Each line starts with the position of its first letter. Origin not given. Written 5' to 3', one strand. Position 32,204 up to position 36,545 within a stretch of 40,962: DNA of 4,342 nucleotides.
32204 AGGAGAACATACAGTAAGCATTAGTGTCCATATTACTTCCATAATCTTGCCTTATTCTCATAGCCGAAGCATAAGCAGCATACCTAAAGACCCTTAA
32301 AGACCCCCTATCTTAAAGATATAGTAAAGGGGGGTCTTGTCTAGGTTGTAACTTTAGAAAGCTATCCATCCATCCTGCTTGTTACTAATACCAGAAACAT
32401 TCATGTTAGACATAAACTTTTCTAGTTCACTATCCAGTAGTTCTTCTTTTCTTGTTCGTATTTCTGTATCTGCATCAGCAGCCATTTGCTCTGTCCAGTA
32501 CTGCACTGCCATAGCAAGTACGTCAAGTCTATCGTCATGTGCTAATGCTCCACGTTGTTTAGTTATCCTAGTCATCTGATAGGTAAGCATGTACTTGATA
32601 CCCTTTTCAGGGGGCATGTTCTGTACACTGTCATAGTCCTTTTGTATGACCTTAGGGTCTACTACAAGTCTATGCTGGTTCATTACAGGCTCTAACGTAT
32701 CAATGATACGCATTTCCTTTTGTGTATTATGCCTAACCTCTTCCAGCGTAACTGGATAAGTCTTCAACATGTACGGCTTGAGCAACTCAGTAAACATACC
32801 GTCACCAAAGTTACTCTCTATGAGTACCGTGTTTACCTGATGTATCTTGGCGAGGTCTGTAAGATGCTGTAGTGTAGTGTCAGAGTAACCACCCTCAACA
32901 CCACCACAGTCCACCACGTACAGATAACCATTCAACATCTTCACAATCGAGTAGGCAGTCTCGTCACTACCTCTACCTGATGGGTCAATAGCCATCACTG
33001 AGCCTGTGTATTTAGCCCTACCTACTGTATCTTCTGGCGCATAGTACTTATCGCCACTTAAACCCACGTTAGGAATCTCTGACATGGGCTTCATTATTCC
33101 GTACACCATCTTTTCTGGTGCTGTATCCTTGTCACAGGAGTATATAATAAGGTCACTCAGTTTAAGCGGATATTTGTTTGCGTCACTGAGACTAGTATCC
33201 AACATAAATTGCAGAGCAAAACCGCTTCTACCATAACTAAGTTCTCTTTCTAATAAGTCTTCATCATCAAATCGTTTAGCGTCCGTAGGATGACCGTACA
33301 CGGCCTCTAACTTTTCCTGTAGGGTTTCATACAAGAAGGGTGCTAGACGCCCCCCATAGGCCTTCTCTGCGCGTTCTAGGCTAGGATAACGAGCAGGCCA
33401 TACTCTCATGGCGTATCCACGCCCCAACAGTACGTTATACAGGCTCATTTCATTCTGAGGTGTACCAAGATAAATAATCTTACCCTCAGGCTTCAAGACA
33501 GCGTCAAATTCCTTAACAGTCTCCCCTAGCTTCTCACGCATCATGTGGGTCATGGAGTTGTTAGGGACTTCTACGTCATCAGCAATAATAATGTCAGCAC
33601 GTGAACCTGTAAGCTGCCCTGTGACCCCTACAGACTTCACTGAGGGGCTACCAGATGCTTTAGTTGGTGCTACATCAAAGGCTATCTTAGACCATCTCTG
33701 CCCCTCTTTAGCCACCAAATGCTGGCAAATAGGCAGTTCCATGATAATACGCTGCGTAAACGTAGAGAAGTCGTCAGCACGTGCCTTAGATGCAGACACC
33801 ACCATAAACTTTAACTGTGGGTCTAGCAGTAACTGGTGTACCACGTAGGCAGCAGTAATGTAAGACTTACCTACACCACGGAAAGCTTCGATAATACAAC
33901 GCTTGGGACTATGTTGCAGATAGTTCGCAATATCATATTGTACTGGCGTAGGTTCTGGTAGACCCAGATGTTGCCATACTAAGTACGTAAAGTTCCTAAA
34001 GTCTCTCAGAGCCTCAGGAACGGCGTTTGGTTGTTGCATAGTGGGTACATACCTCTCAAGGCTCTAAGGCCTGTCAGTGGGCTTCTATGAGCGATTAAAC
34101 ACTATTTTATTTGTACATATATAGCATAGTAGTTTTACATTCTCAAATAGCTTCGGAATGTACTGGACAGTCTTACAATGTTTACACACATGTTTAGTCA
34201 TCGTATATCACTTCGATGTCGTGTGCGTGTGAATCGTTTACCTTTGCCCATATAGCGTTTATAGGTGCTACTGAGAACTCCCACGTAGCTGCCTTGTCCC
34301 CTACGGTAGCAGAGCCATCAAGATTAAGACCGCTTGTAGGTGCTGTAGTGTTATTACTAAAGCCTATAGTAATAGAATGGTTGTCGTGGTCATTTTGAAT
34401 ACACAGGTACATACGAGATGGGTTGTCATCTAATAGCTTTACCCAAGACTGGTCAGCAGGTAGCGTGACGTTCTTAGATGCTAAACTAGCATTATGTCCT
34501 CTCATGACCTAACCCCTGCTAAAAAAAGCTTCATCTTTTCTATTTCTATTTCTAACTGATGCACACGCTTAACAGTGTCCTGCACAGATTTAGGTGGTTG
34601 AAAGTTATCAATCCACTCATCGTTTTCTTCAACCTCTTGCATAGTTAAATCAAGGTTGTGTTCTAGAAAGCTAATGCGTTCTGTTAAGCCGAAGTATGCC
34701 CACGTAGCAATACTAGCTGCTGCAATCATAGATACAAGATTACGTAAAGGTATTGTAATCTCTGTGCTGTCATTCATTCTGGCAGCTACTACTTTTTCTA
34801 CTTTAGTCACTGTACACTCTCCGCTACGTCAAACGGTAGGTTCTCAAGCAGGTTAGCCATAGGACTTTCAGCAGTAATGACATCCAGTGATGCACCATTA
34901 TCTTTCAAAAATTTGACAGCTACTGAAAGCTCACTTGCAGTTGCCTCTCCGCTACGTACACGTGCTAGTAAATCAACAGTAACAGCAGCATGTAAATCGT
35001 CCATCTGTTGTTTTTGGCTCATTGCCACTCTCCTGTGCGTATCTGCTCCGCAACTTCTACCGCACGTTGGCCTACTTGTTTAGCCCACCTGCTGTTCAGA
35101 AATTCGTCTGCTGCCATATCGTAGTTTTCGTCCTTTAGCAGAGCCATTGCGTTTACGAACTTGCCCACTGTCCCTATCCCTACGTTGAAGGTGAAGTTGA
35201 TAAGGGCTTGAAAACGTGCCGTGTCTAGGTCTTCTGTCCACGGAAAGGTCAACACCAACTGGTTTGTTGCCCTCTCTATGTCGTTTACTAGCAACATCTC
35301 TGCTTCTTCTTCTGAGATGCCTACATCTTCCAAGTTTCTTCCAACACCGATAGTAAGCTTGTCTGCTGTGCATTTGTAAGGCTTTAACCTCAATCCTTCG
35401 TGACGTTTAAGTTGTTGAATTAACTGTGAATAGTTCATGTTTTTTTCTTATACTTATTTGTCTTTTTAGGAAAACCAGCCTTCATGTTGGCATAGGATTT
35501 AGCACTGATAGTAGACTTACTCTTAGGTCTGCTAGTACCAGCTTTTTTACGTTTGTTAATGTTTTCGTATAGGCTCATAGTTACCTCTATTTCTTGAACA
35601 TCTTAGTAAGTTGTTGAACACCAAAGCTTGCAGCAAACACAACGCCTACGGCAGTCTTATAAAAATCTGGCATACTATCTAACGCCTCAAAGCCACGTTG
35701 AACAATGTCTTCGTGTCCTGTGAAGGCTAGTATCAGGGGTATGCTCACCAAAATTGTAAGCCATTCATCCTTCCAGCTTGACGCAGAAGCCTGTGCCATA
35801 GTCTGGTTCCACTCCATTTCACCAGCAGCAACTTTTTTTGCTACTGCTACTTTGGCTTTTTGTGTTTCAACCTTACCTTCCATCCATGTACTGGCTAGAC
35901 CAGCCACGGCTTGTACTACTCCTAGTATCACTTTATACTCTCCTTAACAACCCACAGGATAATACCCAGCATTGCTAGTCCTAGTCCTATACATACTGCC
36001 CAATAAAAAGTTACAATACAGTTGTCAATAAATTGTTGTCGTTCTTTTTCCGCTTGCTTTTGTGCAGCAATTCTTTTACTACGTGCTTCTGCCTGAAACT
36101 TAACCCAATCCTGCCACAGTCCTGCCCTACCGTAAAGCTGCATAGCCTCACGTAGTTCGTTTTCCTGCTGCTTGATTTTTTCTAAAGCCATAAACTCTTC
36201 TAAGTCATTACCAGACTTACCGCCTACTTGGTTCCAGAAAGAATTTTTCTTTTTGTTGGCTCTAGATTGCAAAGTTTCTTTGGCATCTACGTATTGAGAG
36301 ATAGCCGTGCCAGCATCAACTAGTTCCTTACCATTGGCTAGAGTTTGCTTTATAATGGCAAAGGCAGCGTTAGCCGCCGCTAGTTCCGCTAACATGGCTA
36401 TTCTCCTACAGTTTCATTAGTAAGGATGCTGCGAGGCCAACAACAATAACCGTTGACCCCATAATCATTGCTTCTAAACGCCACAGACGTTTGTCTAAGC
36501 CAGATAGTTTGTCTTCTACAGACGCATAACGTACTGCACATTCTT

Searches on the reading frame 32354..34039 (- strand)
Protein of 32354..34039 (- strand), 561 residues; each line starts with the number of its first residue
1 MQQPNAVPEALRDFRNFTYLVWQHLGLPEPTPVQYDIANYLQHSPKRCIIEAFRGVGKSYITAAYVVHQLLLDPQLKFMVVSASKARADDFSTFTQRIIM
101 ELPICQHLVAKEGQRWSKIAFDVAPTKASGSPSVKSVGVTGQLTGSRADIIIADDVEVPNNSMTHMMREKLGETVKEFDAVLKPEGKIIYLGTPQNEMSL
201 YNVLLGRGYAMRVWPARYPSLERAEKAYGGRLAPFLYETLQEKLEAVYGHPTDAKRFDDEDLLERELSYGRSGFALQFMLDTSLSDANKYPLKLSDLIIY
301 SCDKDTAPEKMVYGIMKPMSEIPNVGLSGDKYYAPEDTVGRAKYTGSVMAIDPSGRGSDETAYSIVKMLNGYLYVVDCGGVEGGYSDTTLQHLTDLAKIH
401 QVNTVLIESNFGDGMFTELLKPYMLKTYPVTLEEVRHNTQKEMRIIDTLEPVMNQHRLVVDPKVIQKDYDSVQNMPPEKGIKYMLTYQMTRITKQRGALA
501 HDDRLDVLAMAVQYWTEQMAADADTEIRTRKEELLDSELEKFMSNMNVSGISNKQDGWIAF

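Call 81: search_dna_similar(query=window:32354-34039:-, collection=phages, mode=protein, max_evalue=1e-50, max_rows=12)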
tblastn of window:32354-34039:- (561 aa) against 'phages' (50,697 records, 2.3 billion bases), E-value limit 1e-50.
Records with a match: 2647; places in all: 2652; records where one place covers at least 80% of the query: 2578.
Best place of each record, by identity: 60-80% 4; <60% 2643.
By first word of the organism name: Klebsiella 692; Escherichia 355; Pseudomonas 326; Acinetobacter 166; Vibrio 121; Salmonella 111; Yersinia 92; Pectobacterium 84; Ralstonia 53; Aeromonas 47; and 72 more.
By host as written in the record: Klebsiella pneumoniae 375; - 369; Escherichia coli 124; Acinetobacter baumannii 59; Pseudomonas putida KT2440 and Paw85 53; Pseudomonas aeruginosa 42; Yersinia pestis 38; Pectobacterium atrosepticum DSM18077 33; and 671 more.
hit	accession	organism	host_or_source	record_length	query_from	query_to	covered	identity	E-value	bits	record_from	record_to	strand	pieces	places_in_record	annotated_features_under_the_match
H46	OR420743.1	Roseobacter phage CRP-125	Paracoccaceae bacterium strain FZCC0023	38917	9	548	96%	60.8%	0e+0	684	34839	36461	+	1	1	DNA maturase B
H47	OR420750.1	Roseobacter phage CRP-361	Paracoccaceae bacterium strain FZCC0042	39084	9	541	95%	61.6%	0e+0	681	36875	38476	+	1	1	DNA maturase B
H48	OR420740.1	Roseobacter phage CRP-114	Paracoccaceae bacterium strain FZCC0023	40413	9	541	95%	61.6%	0e+0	679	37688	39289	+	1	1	DNA maturase B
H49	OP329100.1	Pseudomonas phage LUZ100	Pseudomonas aeruginosa PaLo41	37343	5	559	99%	58.9%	0e+0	644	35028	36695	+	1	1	terminase large subunit | terminator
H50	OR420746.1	Roseobacter phage CRP-227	Paracoccaceae bacterium strain FZCC0040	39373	9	541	95%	61.2%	0e+0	679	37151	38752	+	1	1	DNA maturase B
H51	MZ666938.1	Desulfovibrio phage ProddE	Desulfovibrio desulfuricans strain ...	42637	3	554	98%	58.6%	0e+0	669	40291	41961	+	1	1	TerL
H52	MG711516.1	Ralstonia phage RsoP1EGY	Ralstonia solanacearum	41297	10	560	98%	58.0%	0e+0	628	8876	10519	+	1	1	putative terminase protein large subunit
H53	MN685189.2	Ralstonia phage vRsoP-WF2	environmental water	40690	10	560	98%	58.0%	0e+0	628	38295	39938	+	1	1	terminase large subunit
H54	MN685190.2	Ralstonia phage vRsoP-WM2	environmental water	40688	10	560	98%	58.0%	0e+0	628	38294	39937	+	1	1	terminase large subunit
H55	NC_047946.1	Ralstonia phage RsoP1EGY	Ralstonia solanacearum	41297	10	560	98%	58.0%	0e+0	628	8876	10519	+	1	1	terminase large subunit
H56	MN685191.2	Ralstonia phage vRsoP-WR2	environmental water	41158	10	560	98%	58.0%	0e+0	627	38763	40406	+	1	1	terminase large subunit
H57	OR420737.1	Roseobacter phage CRP-171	Paracoccaceae bacterium strain FZCC0023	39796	9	541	95%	59.9%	0e+0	672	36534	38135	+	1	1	DNA maturase B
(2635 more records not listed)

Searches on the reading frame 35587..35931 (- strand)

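Call 83: search_protein_families(library=phrogs, proteins=[window:35587-35931:-], max_evalue=0.00001)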
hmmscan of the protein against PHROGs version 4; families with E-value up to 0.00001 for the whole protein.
window:35587-35931:- (114 aa): 1 family
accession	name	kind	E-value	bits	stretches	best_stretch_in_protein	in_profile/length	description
phrog_2524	-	unknown function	5e-29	101.9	1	1-114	4-127/142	-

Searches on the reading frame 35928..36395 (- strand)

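Call 5: search_protein_families(library=pfam, proteins=[window:35928-36395:-], max_evalue=1)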
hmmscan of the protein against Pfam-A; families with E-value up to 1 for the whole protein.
window:35928-36395:- (155 aa): 3 families
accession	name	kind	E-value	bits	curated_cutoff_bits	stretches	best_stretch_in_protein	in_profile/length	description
PF06051.17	DUF928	-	0.025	14.8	26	1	76-122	126-170/184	Domain of Unknown Function (DUF928)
PF20990.2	DUF2207_C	-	0.029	14.5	33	1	42-144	66-162/247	Predicted membrane protein (DUF2207) C-terminal domain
PF02413.22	Caudo_TAP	-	0.24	12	22.1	1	16-88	34-109/131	Caudovirales tail fibre assembly protein, lambda gpK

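Call 6: search_protein_families(library=phrogs, proteins=[window:35928-36395:-], max_evalue=0.1)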
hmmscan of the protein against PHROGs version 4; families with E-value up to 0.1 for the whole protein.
window:35928-36395:- (155 aa): 2 families
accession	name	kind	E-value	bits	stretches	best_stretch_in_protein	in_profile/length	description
phrog_32327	-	unknown function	3.3e-14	54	1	5-128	8-130/152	-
phrog_9108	-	unknown function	0.014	16.7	1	70-132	6-66/93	-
